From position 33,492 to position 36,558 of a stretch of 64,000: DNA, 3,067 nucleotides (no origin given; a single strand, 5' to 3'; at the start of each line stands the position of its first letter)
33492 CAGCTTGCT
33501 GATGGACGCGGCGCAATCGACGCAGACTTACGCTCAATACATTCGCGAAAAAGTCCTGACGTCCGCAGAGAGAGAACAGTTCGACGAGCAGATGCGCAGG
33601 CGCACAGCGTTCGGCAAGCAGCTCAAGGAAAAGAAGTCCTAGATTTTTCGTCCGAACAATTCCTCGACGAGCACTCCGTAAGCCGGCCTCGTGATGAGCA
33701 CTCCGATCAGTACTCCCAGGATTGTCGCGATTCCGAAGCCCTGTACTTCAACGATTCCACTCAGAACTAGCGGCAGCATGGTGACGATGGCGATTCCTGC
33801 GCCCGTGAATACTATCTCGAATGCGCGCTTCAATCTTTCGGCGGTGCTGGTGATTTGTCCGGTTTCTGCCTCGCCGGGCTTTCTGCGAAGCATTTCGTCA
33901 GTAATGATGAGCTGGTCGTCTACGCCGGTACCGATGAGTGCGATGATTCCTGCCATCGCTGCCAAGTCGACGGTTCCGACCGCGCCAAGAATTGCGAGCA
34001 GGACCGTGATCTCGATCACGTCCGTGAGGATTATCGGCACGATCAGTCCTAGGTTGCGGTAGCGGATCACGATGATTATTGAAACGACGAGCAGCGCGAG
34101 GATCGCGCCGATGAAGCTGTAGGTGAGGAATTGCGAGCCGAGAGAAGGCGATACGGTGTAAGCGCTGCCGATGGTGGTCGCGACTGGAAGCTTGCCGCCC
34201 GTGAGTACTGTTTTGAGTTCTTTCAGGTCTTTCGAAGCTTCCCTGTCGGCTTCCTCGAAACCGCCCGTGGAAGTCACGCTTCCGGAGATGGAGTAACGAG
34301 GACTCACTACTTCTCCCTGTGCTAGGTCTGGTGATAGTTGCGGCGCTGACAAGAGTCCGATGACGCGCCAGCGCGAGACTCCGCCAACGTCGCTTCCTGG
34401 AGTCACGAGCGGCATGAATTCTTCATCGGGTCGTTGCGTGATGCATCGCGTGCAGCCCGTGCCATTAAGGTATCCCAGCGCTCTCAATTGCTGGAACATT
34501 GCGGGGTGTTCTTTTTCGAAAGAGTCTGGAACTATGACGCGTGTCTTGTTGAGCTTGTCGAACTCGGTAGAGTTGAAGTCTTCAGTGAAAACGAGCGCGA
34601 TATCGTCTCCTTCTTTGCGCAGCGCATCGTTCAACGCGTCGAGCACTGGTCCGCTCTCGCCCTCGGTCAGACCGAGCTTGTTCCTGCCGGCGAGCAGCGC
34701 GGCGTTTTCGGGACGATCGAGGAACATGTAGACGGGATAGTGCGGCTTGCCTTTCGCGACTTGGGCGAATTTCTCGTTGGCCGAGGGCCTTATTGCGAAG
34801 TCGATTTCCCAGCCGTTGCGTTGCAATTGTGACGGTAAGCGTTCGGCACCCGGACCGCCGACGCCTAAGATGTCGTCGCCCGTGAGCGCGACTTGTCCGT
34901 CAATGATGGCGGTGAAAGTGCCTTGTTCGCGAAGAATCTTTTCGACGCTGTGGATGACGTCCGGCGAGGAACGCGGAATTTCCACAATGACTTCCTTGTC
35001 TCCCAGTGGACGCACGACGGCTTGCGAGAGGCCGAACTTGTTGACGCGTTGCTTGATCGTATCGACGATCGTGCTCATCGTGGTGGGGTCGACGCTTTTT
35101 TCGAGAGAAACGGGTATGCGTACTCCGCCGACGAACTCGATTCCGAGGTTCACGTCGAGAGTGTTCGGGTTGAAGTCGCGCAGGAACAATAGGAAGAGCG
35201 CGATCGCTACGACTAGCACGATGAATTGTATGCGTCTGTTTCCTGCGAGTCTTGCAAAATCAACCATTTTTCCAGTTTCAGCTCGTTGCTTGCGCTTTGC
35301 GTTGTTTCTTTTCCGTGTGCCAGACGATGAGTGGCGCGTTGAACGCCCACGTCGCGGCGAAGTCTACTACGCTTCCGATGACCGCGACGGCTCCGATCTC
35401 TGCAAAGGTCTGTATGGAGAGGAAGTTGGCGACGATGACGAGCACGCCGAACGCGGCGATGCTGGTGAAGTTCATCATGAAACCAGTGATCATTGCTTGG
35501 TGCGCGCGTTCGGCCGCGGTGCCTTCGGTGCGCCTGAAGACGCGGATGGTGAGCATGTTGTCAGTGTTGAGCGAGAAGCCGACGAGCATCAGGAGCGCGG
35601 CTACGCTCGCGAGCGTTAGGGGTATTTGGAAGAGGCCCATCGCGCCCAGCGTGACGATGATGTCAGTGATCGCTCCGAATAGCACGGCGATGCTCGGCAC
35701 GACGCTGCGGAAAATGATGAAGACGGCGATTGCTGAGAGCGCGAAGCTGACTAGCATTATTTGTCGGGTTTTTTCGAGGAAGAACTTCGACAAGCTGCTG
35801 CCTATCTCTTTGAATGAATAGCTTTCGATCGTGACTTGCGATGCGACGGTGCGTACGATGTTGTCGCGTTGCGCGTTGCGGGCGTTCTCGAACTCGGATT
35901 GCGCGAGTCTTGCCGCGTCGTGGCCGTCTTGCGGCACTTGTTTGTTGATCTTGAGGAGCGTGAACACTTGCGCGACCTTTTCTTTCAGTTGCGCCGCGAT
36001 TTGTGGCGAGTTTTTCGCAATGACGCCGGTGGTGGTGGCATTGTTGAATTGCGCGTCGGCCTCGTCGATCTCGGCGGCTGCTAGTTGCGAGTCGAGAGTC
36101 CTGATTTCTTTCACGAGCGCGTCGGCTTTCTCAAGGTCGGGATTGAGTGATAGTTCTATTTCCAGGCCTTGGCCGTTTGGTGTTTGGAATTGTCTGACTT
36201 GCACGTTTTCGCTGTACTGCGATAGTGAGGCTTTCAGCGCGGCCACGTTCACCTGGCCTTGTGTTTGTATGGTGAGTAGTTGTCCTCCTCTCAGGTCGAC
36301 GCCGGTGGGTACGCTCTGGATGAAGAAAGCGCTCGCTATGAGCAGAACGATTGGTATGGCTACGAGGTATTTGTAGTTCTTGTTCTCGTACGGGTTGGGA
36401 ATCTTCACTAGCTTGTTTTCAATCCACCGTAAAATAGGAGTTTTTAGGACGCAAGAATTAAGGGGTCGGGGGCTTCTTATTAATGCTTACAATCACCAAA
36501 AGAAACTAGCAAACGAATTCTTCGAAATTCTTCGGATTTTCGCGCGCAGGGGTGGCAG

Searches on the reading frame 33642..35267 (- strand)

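Call 82: search_protein_families(library=pfam, max_evalue=0.00001, proteins=[window:33642-35267:-])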
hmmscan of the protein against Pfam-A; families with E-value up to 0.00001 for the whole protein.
window:33642-35267:- (542 aa): 2 families
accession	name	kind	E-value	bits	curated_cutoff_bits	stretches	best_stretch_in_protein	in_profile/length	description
PF02355.23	SecD_SecF_C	-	3.4e-11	43.3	20.5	1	364-524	13-173/189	Protein export membrane protein SecD/SecF, C-terminal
PF21760.3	SecD_1st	-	6.4e-06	26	27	0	65-98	2-35/60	Protein translocase subunit SecDF, P1 domain, N-terminal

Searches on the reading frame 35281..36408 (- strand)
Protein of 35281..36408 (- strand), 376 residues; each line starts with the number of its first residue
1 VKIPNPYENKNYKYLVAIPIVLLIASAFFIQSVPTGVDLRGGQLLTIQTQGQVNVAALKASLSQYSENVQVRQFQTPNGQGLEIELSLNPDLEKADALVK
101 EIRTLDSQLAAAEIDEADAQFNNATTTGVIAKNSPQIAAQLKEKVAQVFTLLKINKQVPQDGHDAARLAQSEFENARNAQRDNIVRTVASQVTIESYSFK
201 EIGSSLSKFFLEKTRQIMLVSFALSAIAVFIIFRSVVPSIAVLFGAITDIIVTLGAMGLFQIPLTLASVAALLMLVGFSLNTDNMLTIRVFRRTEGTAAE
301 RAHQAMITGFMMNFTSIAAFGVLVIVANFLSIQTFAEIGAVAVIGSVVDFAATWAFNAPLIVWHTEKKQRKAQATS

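Call 82: search_protein_families(library=pfam, max_evalue=0.00001, proteins=[window:35281-36408:-])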
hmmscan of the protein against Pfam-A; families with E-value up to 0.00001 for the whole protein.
window:35281-36408:- (376 aa): 1 family
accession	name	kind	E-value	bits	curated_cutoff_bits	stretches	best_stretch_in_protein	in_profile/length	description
PF02355.23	SecD_SecF_C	-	2.1e-21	76.6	20.5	1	192-366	11-188/189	Protein export membrane protein SecD/SecF, C-terminal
